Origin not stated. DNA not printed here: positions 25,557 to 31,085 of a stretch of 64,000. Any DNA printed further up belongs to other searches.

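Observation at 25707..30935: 1742-aa protein: single AAA+ module (Walker A near aa 1265) embedded in ~1100 aa N-terminal and ~350 aa C-terminal unassigned, coiled-coil-rich sequence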

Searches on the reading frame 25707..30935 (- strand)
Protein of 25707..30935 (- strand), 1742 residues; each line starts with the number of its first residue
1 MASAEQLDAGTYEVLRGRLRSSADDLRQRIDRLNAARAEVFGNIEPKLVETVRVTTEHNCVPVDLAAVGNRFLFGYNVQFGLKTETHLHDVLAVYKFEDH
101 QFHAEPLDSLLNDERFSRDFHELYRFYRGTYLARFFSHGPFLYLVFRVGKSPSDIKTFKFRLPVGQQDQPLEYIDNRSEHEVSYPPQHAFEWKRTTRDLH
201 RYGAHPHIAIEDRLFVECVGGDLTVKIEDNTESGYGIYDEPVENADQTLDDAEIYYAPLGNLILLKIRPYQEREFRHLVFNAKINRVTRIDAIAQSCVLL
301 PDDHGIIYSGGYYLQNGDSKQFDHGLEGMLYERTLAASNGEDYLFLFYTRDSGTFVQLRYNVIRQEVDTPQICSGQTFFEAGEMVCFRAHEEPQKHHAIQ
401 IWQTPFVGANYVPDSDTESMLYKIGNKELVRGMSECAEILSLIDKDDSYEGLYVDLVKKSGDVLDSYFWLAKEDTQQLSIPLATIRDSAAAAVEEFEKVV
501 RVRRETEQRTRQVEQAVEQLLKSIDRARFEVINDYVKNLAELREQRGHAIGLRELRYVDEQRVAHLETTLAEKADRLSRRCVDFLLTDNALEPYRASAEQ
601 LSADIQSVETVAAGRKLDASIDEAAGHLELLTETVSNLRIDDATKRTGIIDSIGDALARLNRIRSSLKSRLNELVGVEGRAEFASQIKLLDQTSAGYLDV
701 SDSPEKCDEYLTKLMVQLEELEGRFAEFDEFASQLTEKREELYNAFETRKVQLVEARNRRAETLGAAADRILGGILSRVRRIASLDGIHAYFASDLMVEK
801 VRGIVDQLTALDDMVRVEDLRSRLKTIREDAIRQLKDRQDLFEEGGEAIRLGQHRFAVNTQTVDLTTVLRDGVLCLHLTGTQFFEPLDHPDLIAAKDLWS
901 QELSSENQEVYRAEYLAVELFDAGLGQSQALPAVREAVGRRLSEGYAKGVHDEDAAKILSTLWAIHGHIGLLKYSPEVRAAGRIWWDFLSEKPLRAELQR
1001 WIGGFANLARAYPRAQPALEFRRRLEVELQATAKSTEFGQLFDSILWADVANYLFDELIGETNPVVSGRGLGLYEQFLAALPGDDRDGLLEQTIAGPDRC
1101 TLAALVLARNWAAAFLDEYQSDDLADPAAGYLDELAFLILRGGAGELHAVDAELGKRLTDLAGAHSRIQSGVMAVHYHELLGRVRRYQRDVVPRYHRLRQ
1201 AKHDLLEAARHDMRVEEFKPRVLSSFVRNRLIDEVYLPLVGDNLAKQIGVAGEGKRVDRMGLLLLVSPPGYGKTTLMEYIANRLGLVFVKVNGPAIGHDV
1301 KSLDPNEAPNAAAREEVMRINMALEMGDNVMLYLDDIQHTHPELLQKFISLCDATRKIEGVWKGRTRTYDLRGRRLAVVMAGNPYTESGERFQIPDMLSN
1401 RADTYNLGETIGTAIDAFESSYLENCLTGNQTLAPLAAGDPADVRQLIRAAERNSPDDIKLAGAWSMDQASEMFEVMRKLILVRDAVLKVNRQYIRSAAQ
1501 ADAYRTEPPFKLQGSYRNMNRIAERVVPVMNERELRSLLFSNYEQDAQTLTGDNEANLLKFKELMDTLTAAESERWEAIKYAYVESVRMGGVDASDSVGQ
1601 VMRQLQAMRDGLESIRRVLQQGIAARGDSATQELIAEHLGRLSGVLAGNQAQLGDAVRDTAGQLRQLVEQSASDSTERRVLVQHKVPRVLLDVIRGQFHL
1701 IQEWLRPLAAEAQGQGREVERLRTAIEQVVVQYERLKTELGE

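Call 7: search_protein_families(library=pfam, proteins=[window:25707-30935:-], max_evalue=0.01)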
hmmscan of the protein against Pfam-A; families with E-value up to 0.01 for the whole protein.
window:25707-30935:- (1742 aa): 6 families
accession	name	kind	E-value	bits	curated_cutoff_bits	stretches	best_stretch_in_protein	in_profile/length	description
PF12458.13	DUF3686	-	5.7e-184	612.2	25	1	25-468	1-448/448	ATPase involved in DNA repair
PF25472.1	DUF7902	-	1.5e-24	86.4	26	1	589-672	1-84/85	Domain of unknown function (DUF7902)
PF00004.35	AAA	-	2.9e-07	31.4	21.2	1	1263-1337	1-66/131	ATPase family associated with various cellular activities (AAA)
PF05496.18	RuvB_N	-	8.3e-05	22.8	27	1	1248-1298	21-71/159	Holliday junction DNA helicase RuvB P-loop domain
PF07728.20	AAA_5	-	0.00015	22.2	22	1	1263-1387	2-126/139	AAA domain (dynein-related subfamily)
PF13401.12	AAA_22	-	0.0014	19.4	27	1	1260-1354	5-110/130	AAA domain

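Call 8: search_protein_families(library=ncbifam, proteins=[window:25707-30935:-], max_evalue=0.01)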
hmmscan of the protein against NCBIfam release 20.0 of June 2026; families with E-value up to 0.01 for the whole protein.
window:25707-30935:- (1742 aa): 3 families
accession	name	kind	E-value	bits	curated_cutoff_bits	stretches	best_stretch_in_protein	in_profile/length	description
NF000868.0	PRK00080.1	equivalog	4.9e-05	22.4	282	1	1248-1298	39-89/330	Holliday junction branch migration DNA helicase RuvB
TIGR00635.1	ruvB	equivalog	0.00059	19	299.05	1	1251-1297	21-67/305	Holliday junction branch migration DNA helicase RuvB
TIGR01243.1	CDC48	subfamily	0.0011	17.4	802.65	1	1236-1296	195-248/733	CDC48 family AAA ATPase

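Call 10: search_protein_families(library=padloc, proteins=[window:25707-30935:-], max_evalue=0.01)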
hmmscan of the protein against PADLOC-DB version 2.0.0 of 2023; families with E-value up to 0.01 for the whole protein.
window:25707-30935:- (1742 aa): 3 families
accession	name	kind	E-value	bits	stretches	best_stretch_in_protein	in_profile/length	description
PDLC04140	mad8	-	1.1e-05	23.1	0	1258-1288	25-57/314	mads_8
PDLC04232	IetA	-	0.0023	15.4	1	1263-1291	119-147/330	-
PDLC02196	IetA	-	0.0043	14.5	1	1260-1289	122-151/374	-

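Call 11: search_solved_structures(query=window:25707-30935:-, max_evalue=0.1)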
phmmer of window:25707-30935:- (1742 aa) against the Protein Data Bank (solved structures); distinct sequences matched with E-value up to 0.1: 94 (the best 60 are shown).
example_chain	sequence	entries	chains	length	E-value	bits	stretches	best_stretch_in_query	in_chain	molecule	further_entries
7wub_D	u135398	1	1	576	0.00015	22.6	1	1237-1350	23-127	Transitional endoplasmic reticulum ATPase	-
7wub_C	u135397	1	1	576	0.00015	22.6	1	1237-1350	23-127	Transitional endoplasmic reticulum ATPase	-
5vc7_A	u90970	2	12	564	0.00016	22.6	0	1261-1297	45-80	VCP-like ATPase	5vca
7swl_A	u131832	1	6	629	0.00017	22.4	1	1229-1296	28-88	Rix7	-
6mck_A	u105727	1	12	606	0.00018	22.4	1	1237-1350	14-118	Transitional endoplasmic reticulum ATPase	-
7lmy_A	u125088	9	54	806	0.00019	22.3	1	1235-1349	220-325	Transitional endoplasmic reticulum ATPase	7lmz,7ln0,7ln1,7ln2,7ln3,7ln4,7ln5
7rlb_A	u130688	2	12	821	0.0002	22.2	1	1235-1349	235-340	Transitional endoplasmic reticulum ATPase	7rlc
5g4g_A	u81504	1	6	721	0.00028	21.7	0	1261-1297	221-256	VCP-LIKE ATPASE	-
6chs_H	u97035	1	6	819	0.00028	21.7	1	1235-1323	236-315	Putative cell division control protein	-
5g4f_A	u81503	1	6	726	0.00028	21.7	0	1261-1297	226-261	VCP-LIKE ATPASE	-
7rlj_A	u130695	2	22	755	0.00031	21.6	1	1237-1349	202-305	Transitional endoplasmic reticulum ATPase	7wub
8yka_A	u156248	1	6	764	0.00032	21.5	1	1237-1349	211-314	Transitional endoplasmic reticulum ATPase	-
7t3i_A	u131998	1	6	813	0.00032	21.5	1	1229-1296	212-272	Rix7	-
6mat_A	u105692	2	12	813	0.00032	21.5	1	1229-1296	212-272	Rix7 mutant | Rix7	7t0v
7y4w_A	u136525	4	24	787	0.00034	21.4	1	1237-1349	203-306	Transitional endoplasmic reticulum ATPase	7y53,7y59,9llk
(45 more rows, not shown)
